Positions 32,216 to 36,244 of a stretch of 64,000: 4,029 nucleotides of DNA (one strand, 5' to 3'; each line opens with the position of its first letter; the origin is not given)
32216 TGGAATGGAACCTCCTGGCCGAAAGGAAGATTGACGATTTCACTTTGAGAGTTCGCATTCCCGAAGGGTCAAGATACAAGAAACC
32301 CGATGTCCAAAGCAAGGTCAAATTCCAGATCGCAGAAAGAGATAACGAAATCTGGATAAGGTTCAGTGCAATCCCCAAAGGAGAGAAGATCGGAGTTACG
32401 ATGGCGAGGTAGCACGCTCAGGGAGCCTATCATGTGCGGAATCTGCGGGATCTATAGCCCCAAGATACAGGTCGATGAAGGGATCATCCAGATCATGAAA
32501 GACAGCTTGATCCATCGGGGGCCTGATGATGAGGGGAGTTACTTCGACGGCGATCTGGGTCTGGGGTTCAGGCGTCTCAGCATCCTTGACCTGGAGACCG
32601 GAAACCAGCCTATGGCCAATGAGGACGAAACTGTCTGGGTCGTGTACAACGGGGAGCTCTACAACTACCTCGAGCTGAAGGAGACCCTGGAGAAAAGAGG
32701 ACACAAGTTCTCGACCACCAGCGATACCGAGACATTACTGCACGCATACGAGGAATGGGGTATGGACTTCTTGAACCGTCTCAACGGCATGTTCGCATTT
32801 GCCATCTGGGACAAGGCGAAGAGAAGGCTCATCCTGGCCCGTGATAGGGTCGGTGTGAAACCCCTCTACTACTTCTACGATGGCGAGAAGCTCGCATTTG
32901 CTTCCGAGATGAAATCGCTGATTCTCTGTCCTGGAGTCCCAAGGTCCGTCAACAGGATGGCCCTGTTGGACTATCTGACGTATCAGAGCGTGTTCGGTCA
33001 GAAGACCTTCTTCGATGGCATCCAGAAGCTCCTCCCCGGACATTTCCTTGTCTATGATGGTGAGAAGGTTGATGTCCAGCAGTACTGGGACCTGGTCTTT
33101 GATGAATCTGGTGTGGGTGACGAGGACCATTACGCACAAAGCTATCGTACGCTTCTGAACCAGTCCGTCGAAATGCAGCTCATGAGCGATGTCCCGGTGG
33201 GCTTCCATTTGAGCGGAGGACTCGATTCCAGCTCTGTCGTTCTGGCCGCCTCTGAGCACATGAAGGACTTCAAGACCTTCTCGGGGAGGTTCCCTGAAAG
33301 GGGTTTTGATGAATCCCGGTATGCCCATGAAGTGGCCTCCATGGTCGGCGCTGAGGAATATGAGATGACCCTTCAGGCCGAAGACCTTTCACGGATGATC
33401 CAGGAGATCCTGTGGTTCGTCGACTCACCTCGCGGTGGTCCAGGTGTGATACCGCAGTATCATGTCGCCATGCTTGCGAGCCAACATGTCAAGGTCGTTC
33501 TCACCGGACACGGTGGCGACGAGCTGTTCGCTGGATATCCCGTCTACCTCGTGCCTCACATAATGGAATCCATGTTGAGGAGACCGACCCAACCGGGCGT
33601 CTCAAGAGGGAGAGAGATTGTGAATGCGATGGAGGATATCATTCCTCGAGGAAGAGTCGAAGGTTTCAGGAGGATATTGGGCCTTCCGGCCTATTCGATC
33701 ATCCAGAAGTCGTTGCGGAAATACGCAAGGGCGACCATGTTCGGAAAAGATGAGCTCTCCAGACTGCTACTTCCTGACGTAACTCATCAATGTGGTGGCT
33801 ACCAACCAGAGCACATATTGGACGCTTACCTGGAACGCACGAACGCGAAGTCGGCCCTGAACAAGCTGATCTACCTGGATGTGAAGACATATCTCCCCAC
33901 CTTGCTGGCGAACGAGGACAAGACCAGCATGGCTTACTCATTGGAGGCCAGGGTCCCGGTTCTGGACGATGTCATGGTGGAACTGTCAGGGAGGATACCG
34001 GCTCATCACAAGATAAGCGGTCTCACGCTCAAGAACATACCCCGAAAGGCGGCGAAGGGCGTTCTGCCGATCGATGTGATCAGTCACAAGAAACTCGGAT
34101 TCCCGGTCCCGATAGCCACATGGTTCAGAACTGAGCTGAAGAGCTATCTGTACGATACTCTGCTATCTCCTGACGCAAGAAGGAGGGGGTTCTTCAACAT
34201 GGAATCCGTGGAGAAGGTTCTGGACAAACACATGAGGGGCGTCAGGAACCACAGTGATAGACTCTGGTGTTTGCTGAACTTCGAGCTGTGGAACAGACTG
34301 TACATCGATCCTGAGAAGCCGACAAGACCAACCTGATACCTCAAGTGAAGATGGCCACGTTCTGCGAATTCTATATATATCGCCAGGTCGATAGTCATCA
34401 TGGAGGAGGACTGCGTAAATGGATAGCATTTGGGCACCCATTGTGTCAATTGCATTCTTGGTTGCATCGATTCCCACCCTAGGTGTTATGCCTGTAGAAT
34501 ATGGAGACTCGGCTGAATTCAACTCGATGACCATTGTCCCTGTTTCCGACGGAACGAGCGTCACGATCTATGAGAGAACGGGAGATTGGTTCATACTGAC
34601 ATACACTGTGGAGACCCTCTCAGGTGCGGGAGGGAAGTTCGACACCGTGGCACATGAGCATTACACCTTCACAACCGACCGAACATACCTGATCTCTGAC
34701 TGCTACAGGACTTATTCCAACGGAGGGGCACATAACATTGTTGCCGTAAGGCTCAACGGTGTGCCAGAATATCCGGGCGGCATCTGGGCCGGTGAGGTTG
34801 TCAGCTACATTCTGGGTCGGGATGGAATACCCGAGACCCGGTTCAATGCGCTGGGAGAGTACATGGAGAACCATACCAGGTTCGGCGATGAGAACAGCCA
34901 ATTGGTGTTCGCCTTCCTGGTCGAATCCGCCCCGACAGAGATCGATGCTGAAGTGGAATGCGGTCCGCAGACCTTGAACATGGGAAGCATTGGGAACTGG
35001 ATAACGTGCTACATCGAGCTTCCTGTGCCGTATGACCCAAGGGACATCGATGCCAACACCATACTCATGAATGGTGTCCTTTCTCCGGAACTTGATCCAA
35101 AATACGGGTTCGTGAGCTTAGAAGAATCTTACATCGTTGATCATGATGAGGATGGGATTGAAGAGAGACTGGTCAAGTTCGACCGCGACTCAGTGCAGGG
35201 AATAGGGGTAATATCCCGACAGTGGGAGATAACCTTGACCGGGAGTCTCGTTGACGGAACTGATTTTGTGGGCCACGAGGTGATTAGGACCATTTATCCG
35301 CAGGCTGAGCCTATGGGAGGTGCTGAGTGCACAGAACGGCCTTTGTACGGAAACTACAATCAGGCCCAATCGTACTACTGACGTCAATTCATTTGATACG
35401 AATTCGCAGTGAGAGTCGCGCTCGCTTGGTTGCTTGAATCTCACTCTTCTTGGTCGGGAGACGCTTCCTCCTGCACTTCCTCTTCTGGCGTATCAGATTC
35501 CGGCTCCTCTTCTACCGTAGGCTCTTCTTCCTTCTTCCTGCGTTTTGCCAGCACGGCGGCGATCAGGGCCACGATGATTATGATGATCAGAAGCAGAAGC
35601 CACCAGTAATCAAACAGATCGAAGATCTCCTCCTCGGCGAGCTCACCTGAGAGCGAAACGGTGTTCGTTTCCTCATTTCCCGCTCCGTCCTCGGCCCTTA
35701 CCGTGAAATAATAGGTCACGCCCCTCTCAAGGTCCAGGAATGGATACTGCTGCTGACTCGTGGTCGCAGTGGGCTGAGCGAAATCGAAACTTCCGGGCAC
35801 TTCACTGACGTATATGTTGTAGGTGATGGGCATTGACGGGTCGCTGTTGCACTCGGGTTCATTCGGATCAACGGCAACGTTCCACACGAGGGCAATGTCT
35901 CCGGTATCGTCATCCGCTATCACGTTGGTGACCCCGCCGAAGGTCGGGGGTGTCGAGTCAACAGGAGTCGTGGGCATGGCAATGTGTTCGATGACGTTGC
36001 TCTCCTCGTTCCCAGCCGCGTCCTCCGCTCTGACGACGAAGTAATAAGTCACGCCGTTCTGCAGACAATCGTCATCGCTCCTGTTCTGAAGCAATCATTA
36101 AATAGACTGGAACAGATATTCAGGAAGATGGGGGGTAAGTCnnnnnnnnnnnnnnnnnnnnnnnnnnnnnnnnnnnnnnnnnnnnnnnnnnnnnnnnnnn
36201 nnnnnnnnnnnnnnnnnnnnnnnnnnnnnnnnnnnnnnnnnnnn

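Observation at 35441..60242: Candidate novel surface system: six paralogous genes with an internally repetitive five-bladed beta-propeller head on three stalk architectures, each present twice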

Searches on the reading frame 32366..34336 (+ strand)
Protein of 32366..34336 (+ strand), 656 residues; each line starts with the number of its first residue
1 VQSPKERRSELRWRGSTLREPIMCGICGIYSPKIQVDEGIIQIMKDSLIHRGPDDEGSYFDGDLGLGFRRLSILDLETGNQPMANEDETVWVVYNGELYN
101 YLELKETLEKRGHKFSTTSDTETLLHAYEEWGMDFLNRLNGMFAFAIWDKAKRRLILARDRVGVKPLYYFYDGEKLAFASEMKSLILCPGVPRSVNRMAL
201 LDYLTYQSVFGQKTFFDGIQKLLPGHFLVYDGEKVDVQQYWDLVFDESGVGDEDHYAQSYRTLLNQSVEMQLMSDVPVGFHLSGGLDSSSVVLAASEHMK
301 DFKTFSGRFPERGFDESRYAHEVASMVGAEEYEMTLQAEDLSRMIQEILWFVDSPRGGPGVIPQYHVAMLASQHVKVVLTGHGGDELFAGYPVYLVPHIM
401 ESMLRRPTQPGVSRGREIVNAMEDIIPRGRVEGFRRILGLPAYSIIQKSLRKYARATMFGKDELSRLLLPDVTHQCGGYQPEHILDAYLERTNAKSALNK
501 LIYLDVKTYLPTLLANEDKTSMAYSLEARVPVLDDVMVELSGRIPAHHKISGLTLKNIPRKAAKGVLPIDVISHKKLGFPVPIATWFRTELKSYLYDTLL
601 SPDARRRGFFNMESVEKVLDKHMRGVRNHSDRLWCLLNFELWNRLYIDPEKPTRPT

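Call 12: search_protein_families(library=pfam, proteins=[window:32366-34336:+], max_evalue=0.0001)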
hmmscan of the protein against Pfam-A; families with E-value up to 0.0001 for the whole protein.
window:32366-34336:+ (656 aa): 3 families
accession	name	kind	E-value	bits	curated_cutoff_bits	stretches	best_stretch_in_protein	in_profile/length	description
PF00733.27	Asn_synthase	-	4.9e-91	306.5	21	1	260-643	2-353/354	Asparagine synthase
PF13537.11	GATase_7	-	1.3e-50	171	25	1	69-185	2-121/123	Glutamine amidotransferase domain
PF13522.11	GATase_6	-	1e-44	152.1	27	1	53-181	1-130/130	Glutamine amidotransferase domain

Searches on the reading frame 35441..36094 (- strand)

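Call 4: search_protein_families(library=pfam, proteins=[window:35441-36094:-], max_evalue=0.01)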
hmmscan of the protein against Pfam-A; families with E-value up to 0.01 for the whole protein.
window:35441-36094:- (217 aa): 7 families
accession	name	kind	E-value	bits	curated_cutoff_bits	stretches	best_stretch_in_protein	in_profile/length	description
PF00041.27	fn3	-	6.8e-07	29.8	25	1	85-143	24-77/84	Fibronectin type III domain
PF24489.1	Ig_J_second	-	0.001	19.5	27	0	8-29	62-83/105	Tip attachment protein J second Ig-like domain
PF19077.6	Big_13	-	0.0014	19.5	27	0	122-146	72-96/102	Bacterial Ig-like domain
PF13750.12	Big_3_3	-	0.0015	18.7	27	0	115-147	109-143/157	Bacterial Ig-like domain (group 3)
PF17359.7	DUF5385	-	0.0022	18.1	25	1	165-206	6-47/217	Family of unknown function (DUF5385)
PF04277.18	OAD_gamma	-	0.0063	17.6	27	0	167-210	17-57/76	Oxaloacetate decarboxylase, gamma chain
PF05984.18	Cytomega_UL20A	-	0.0091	16.8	27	0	164-211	6-54/107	Cytomegalovirus UL20A protein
